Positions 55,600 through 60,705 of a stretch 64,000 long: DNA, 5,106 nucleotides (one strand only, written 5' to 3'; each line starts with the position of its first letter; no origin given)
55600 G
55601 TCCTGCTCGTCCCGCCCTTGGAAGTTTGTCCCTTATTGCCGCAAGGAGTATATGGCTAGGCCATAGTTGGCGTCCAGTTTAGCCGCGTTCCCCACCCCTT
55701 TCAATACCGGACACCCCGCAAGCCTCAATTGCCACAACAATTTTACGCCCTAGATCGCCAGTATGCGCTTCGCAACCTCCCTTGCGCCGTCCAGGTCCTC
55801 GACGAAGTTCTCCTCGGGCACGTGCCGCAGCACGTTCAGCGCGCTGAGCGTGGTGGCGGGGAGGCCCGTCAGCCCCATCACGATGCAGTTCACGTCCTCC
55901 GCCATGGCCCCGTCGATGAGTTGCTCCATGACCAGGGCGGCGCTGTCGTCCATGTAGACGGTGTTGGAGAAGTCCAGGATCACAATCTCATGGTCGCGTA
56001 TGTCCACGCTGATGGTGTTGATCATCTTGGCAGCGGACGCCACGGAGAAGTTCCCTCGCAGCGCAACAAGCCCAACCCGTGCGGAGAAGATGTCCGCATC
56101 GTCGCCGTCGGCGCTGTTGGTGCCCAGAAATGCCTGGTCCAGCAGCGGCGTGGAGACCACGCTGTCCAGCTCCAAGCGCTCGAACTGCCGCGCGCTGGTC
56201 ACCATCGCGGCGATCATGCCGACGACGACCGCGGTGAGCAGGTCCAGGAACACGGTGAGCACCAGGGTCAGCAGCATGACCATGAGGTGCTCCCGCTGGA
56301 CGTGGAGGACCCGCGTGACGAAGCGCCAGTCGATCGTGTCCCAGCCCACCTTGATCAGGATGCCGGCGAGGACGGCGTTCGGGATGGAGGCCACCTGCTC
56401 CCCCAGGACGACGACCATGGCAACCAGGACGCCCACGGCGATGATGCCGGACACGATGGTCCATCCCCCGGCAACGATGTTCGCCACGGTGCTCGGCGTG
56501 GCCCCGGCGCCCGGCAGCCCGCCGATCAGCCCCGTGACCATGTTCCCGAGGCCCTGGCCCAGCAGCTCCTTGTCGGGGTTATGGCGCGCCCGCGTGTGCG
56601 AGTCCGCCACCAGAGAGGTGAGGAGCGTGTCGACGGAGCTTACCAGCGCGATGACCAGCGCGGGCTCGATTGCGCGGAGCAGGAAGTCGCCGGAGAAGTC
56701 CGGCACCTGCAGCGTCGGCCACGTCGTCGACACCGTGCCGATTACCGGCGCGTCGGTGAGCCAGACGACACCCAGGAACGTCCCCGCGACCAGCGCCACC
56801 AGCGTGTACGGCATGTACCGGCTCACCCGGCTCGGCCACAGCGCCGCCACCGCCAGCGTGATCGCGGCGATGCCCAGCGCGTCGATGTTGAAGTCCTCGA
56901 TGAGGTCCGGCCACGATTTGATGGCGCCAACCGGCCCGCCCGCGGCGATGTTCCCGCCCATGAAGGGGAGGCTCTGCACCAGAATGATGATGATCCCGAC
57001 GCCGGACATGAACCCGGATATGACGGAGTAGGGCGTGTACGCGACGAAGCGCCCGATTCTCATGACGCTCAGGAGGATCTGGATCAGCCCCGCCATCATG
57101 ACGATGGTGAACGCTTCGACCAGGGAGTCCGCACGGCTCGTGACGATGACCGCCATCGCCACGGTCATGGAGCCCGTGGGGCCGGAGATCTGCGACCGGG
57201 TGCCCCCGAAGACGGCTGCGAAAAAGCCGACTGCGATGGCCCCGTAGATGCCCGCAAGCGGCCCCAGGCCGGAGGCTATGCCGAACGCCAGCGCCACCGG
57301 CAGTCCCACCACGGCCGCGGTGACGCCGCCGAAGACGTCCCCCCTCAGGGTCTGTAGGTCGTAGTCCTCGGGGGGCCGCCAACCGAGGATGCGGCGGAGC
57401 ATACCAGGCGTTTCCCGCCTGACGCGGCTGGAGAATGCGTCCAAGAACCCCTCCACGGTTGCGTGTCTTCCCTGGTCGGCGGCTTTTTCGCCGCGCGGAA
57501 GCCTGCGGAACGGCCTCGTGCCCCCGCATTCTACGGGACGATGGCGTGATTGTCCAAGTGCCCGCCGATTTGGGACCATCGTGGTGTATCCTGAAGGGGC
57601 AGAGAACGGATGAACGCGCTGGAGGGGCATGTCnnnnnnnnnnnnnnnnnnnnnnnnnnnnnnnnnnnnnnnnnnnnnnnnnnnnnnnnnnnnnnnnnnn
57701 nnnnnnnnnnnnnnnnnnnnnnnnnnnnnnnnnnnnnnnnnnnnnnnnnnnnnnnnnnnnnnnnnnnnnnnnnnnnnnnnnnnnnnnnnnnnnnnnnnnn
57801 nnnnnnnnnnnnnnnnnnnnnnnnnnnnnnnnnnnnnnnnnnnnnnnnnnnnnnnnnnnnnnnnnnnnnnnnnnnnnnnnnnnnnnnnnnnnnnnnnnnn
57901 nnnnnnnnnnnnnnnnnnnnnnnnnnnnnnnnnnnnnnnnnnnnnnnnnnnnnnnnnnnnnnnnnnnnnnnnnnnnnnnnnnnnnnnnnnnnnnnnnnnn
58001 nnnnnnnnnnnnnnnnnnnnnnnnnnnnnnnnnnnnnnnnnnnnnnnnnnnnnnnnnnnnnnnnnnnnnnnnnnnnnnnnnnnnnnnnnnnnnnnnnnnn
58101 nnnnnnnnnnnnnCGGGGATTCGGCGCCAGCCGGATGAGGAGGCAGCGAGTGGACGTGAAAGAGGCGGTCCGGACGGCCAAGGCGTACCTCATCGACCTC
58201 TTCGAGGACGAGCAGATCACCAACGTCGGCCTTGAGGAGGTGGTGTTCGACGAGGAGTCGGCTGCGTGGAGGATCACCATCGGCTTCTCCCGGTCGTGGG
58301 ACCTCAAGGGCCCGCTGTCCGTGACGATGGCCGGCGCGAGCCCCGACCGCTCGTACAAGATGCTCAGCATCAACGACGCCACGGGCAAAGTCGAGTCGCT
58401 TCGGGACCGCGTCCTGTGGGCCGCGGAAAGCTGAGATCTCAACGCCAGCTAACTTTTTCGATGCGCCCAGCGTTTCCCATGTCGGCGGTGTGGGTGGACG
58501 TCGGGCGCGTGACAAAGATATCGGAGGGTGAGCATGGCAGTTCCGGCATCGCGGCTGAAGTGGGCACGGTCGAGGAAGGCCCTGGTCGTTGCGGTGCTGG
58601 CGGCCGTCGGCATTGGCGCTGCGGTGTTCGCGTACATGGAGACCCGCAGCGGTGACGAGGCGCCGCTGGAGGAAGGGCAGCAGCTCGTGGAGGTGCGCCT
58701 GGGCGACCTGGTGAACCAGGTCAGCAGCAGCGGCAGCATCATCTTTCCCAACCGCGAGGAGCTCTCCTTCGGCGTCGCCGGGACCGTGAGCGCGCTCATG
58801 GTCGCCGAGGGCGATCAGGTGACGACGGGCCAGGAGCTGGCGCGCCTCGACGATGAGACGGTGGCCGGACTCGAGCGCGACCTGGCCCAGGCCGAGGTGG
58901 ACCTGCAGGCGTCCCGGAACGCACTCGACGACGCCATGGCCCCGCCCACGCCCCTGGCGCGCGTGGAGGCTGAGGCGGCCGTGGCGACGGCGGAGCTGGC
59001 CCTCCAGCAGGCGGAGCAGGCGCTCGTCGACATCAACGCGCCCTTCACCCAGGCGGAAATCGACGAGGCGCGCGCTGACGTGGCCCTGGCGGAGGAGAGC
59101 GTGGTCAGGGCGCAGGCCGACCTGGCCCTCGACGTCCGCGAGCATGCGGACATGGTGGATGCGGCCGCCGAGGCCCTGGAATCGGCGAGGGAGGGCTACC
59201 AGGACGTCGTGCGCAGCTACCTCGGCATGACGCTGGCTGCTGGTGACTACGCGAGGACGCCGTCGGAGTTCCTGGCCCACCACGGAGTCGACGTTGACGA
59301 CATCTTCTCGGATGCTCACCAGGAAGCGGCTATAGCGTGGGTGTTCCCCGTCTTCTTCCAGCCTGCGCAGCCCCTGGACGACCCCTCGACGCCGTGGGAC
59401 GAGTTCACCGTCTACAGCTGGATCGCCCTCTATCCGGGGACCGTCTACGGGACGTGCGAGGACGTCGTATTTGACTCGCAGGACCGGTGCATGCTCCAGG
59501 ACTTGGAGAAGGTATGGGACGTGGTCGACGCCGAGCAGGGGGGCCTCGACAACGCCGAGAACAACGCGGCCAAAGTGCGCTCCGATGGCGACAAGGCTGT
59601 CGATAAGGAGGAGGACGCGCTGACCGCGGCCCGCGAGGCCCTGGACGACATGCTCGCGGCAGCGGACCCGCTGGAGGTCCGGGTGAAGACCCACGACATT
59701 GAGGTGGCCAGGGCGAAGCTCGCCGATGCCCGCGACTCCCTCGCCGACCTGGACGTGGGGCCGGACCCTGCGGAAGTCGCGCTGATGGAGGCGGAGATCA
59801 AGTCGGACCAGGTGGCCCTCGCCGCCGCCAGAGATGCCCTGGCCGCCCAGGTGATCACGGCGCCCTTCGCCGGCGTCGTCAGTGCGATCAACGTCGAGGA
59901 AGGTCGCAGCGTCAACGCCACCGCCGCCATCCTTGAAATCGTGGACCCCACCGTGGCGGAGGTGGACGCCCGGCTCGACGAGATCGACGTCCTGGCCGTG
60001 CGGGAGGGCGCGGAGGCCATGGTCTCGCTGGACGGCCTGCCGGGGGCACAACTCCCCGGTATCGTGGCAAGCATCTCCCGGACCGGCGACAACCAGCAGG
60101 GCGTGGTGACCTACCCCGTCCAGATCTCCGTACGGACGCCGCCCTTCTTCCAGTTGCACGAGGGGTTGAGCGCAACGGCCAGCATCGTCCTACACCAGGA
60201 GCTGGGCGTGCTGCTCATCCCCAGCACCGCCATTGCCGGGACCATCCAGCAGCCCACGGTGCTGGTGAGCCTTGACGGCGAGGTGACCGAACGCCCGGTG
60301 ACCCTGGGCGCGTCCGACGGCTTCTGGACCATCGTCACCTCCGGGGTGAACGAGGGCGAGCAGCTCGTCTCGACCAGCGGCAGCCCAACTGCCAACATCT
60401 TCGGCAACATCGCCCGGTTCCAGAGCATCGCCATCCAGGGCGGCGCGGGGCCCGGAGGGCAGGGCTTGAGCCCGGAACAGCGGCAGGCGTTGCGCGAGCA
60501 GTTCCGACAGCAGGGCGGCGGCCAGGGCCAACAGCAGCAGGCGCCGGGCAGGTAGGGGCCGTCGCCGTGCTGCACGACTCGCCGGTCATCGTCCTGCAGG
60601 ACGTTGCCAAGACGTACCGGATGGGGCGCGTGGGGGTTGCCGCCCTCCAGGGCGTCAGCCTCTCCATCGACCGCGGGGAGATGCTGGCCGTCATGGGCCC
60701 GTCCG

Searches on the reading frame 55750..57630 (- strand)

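Call 62: search_protein_families(library=pfam, proteins=[window:55750-57630:-], max_evalue=0.0001)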
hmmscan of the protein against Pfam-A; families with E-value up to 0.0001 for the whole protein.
window:55750-57630:- (626 aa): 2 families
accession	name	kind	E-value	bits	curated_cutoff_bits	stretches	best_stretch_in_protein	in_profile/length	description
PF00916.26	Sulfate_transp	-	3.3e-71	240.5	23.2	1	95-455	1-380/380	Sulfate permease family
PF01740.26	STAS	-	2.5e-06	27.7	22.6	1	518-608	9-98/106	STAS domain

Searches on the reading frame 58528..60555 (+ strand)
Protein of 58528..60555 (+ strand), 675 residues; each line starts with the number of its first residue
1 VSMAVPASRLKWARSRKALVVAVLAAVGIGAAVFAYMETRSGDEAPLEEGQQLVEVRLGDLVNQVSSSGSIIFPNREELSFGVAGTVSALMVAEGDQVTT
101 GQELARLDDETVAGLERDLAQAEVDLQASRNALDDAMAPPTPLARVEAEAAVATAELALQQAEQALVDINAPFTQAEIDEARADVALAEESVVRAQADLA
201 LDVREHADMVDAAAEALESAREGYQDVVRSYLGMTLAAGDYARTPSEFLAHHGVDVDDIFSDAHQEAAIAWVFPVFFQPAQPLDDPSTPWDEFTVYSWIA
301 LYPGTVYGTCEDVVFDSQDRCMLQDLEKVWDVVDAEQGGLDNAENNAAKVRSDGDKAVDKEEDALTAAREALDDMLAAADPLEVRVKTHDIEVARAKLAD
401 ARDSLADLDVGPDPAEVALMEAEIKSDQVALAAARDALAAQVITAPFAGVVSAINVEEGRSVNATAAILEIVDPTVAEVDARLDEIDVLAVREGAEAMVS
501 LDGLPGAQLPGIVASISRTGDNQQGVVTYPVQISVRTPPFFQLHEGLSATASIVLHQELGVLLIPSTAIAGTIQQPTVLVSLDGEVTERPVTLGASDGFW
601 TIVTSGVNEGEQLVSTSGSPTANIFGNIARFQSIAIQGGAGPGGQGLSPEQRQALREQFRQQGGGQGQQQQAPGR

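Call 62: search_protein_families(library=pfam, proteins=[window:58528-60555:+], max_evalue=0.0001)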
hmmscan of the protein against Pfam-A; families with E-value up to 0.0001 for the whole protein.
window:58528-60555:+ (675 aa): 4 families
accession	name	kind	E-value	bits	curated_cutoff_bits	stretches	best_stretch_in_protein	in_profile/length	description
PF13437.12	HlyD_3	-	6.3e-19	69.1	22.2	1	442-538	1-96/106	HlyD family secretion protein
PF16576.10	HlyD_D23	-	6.3e-13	48.9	30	1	414-523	81-191/214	Barrel-sandwich domain of CusB or HlyD membrane-fusion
PF13533.13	Biotin_lipoyl_2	-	3.2e-10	40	29.8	0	79-108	3-32/32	Biotin-lipoyl like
PF00364.28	Biotin_lipoyl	-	7.9e-07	29.3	22.1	0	442-471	44-73/73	Biotin-requiring enzyme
